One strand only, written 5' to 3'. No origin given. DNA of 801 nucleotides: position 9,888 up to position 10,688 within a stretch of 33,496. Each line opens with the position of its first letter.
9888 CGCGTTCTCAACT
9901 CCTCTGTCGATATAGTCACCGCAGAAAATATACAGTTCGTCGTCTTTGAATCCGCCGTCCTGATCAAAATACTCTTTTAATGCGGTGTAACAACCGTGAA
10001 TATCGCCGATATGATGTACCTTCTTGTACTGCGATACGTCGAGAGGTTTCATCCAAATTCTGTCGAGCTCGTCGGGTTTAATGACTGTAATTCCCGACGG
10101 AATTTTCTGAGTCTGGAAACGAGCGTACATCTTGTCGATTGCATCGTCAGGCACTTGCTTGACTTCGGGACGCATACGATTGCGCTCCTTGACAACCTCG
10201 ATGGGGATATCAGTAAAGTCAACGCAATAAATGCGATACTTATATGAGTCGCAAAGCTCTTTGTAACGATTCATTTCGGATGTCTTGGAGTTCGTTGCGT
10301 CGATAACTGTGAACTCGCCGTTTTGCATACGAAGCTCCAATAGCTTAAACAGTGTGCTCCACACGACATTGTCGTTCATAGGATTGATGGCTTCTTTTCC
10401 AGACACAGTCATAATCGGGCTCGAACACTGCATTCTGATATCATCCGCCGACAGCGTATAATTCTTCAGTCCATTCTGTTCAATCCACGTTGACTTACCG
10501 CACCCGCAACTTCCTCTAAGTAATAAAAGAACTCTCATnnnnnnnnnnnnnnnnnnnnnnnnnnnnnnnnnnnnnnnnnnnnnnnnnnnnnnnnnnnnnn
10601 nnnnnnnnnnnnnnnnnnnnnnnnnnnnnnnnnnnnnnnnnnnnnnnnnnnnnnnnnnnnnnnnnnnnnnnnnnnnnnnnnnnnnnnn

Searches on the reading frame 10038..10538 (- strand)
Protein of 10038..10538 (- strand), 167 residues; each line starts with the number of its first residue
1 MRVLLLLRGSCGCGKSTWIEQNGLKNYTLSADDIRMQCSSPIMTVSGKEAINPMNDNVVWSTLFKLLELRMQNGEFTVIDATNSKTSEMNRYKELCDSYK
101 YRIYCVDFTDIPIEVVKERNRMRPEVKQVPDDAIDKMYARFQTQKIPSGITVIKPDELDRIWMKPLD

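Call 21: search_solved_structures(query=window:10038-10538:-, max_evalue=1, show_alignments=2)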
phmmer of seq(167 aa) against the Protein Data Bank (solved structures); distinct sequences matched with E-value up to 1: 13.
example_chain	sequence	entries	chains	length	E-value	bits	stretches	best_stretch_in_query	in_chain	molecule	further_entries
4gp6_A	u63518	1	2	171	2.9e-06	30.6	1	4-136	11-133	Metallophosphoesterase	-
4gp7_A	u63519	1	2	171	3e-06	30.6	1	4-136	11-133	Metallophosphoesterase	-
4jst_A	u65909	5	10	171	3e-06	30.6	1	4-136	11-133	Metallophosphoesterase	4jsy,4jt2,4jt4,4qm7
4mde_A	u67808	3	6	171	1e-05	28.9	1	4-136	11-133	Metallophosphoesterase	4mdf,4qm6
3a4l_A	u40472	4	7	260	0.021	18.1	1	4-142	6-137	L-seryl-tRNA(Sec) kinase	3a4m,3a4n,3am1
1ly1_A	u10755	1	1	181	0.042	17.1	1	2-141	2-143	polynucleotide kinase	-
9mkb_1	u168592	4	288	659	0.062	16.6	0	23-113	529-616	gp18, tail sheath protein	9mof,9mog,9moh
3j2m_U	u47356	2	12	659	0.08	16.2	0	23-113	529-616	Tail sheath protein Gp18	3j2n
7elm_U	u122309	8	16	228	0.11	15.8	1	92-163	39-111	AcrIF24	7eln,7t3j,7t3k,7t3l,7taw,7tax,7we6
7xi1_A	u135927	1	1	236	0.11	15.7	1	92-163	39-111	anti-CRISPR protein AcrIF24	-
1ltq_A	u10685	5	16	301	0.14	15.4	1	2-141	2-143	POLYNUCLEOTIDE KINASE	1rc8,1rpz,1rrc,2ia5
9x3p_A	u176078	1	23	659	0.17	15.1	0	23-113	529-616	Tail sheath protein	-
1qf9_A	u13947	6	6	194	0.27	14.5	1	55-165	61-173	PROTEIN (URIDYLMONOPHOSPHATE/CYTIDYLMONOPHOSPHATE KINASE) | URIDYLMONOPHOSPHATE/CYTIDYLMONOPHOSPHATE KINASE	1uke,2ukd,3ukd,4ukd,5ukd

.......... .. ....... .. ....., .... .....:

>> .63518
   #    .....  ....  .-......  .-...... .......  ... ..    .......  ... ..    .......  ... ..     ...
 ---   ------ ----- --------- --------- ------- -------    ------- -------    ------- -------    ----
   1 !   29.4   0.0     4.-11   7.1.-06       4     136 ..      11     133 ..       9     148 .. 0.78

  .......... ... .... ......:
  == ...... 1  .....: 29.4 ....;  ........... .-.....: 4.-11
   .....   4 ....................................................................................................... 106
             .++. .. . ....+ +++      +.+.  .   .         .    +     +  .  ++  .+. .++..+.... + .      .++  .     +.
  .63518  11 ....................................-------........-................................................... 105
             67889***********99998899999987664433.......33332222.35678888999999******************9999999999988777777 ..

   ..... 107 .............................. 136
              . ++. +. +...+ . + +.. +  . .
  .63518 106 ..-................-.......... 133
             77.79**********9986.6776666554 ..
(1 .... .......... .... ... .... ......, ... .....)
